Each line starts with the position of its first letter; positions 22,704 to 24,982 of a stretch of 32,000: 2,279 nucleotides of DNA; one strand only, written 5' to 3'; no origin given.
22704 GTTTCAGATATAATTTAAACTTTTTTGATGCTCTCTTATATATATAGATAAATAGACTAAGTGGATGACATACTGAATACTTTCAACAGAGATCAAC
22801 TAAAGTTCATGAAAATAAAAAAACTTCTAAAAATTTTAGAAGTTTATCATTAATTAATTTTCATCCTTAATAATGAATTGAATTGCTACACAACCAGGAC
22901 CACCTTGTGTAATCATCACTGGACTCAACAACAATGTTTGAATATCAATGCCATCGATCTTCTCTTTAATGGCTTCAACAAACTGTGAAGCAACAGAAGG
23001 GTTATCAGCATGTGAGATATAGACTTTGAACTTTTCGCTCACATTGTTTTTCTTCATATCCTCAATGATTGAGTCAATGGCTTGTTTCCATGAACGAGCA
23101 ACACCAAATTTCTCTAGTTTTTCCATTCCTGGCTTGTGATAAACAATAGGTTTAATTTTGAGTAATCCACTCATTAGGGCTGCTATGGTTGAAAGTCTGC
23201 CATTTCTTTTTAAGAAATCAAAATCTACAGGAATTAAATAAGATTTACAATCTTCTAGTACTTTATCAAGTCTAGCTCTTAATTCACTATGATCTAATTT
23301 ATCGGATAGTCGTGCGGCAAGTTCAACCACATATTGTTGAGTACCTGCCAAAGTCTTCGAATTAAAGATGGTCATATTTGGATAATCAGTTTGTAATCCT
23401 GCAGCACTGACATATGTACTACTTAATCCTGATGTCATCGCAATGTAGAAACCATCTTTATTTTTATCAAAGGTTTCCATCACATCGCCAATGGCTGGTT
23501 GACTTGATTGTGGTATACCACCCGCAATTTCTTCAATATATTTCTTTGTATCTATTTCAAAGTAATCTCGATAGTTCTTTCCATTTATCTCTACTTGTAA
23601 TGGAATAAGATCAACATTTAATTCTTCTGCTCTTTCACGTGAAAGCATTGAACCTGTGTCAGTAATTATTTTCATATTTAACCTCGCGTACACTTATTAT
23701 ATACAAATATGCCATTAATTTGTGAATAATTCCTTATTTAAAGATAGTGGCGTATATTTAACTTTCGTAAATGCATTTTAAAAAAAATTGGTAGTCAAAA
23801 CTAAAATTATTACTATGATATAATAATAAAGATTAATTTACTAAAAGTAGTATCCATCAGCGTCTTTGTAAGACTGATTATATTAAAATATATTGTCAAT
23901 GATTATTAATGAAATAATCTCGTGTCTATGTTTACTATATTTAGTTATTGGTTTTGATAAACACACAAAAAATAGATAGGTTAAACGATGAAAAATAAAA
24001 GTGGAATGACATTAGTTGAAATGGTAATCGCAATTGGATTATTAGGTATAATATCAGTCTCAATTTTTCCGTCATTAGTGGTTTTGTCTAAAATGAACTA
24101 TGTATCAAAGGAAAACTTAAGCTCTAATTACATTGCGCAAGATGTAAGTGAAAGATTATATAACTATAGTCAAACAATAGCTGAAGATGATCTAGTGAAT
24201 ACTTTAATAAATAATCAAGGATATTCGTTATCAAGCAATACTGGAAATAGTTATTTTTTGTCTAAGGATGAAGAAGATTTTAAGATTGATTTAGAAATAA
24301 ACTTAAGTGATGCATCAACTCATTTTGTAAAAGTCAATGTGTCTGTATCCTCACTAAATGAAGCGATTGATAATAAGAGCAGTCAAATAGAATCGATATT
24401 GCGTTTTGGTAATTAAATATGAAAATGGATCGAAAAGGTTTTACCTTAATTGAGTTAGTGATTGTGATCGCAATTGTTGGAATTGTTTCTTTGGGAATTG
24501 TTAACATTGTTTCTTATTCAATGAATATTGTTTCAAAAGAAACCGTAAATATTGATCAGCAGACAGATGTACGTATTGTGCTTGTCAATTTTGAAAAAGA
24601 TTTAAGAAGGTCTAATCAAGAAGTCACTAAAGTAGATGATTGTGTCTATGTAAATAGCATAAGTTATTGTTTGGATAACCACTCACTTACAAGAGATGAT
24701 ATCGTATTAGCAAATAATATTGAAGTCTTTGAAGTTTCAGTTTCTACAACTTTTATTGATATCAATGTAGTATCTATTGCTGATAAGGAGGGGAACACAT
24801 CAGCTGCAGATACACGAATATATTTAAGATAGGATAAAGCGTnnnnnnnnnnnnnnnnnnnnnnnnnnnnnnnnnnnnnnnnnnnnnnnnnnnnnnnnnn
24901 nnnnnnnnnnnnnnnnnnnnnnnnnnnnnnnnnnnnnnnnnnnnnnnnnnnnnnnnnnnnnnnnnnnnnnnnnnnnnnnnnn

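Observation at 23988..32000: Retractile type IV pilus locus split into two convergent units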

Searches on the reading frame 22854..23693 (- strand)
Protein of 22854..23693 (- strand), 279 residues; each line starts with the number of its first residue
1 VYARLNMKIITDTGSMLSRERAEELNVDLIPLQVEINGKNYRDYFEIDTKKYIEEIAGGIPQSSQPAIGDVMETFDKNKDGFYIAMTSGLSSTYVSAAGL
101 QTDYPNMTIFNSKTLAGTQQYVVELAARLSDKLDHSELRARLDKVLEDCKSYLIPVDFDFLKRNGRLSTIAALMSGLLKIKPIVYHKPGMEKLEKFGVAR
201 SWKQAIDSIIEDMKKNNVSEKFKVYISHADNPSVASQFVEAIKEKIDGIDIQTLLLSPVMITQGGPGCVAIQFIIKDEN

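Call 3: search_protein_families(library=pfam, proteins=[window:22854-23693:-], max_evalue=0.01)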
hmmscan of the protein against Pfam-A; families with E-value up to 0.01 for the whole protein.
window:22854-23693:- (279 aa): 1 family
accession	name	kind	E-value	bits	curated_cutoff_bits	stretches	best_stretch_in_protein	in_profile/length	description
PF02645.21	DegV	-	6.2e-55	186.9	27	1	7-275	2-279/280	Uncharacterised protein, DegV family COG1307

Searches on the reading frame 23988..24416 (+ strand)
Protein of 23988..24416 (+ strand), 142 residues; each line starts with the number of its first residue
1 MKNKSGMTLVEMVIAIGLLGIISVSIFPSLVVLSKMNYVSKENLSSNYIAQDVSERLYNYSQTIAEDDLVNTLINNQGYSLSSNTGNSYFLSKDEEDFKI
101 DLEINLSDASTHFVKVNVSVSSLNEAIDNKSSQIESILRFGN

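Call 3: search_protein_families(library=pfam, proteins=[window:23988-24416:+], max_evalue=0.01)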
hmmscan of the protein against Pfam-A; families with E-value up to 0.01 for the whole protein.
window:23988-24416:+ (142 aa): 1 family
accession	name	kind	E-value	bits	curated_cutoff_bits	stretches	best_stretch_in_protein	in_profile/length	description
PF07963.17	N_methyl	-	1.8e-06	27.7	21.2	1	1-26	1-26/27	Prokaryotic N-terminal methylation motif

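Call 6: search_protein_families(library=ncbifam, proteins=[window:23988-24416:+], max_evalue=0.01)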
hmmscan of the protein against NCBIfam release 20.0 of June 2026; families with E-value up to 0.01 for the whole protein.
window:23988-24416:+ (142 aa): 5 families
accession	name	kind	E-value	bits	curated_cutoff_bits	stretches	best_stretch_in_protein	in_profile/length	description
NF041013.1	T4P_ComGE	equivalog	1.3e-05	25.2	49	1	2-57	1-56/83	competence type IV pilus minor pilin ComGE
TIGR02532.1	IV_pilin_GFxxxE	domain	0.00024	20.8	16.3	1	5-24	2-21/24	prepilin-type N-terminal cleavage/methylation domain-containing protein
TIGR02523.1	type_IV_pilV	equivalog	0.0017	18.9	52.2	1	5-122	2-120/139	type IV pilus modification protein PilV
NF041775.1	typeIV_PilA_Myxo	equivalog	0.0048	16.9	400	1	5-87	11-96/214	type IV pilin protein PilA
NF041002.1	pilin_ComGF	equivalog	0.0057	16.9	80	1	5-78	2-79/139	competence type IV pilus minor pilin ComGF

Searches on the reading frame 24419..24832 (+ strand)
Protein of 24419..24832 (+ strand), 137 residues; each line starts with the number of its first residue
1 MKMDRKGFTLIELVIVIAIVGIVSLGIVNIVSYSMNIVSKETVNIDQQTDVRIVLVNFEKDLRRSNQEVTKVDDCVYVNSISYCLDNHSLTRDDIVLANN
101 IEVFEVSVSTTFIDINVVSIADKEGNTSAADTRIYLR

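Call 3: search_protein_families(library=pfam, proteins=[window:24419-24832:+], max_evalue=0.01)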
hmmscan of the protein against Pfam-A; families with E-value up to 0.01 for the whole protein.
window:24419-24832:+ (137 aa): 1 family
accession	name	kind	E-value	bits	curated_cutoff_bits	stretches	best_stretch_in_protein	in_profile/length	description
PF07963.17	N_methyl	-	5.4e-09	35.7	21.2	1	3-27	2-26/27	Prokaryotic N-terminal methylation motif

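Call 6: search_protein_families(library=ncbifam, proteins=[window:24419-24832:+], max_evalue=0.01)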
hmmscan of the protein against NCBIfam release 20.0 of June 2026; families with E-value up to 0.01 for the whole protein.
window:24419-24832:+ (137 aa): 13 families
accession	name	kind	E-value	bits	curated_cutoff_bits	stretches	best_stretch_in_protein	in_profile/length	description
TIGR02532.1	IV_pilin_GFxxxE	domain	5.3e-08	32.4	16.3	1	5-27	1-23/24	prepilin-type N-terminal cleavage/methylation domain-containing protein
NF041002.1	pilin_ComGF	equivalog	8e-06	26.1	80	1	6-73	2-67/139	competence type IV pilus minor pilin ComGF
NF007848.0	PRK10557.1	equivalog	2.3e-05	23.8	120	1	1-65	6-70/192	prepilin peptidase-dependent protein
TIGR01708.2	typeII_sec_gspH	equivalog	3e-05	24.1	80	1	6-28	2-24/169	type II secretion system minor pseudopilin GspH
NF007862.0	PRK10574.1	equivalog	7.5e-05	22.9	138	1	3-37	2-34/145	prepilin peptidase-dependent pilin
TIGR01711.1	gspJ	equivalog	0.00042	20.2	64.85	1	6-73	1-68/192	type II secretion system minor pseudopilin GspJ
NF041775.1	typeIV_PilA_Myxo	equivalog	0.00089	19.3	400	1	5-34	10-40/214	type IV pilin protein PilA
TIGR02599.1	TIGR02599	subfamily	0.0012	18.1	256.5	1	7-64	1-58/361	Verru_Chthon cassette protein C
NF007800.0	PRK10506.1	equivalog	0.0014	18.5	158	1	4-35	7-39/163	prepilin peptidase-dependent protein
TIGR01707.1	gspI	equivalog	0.0026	18.2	44.35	1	7-39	1-33/101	type II secretion system minor pseudopilin GspI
NF040999.1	pilin_ComGC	equivalog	0.003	17.7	75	1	6-60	2-57/84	competence type IV pilus major pilin ComGC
TIGR01710.1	typeII_sec_gspG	equivalog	0.0052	16.8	88.85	1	6-28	1-22/134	type II secretion system major pseudopilin GspG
NF040982.1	ComGD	equivalog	0.0099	16.3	70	0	6-41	2-37/139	competence type IV pilus minor pilin ComGD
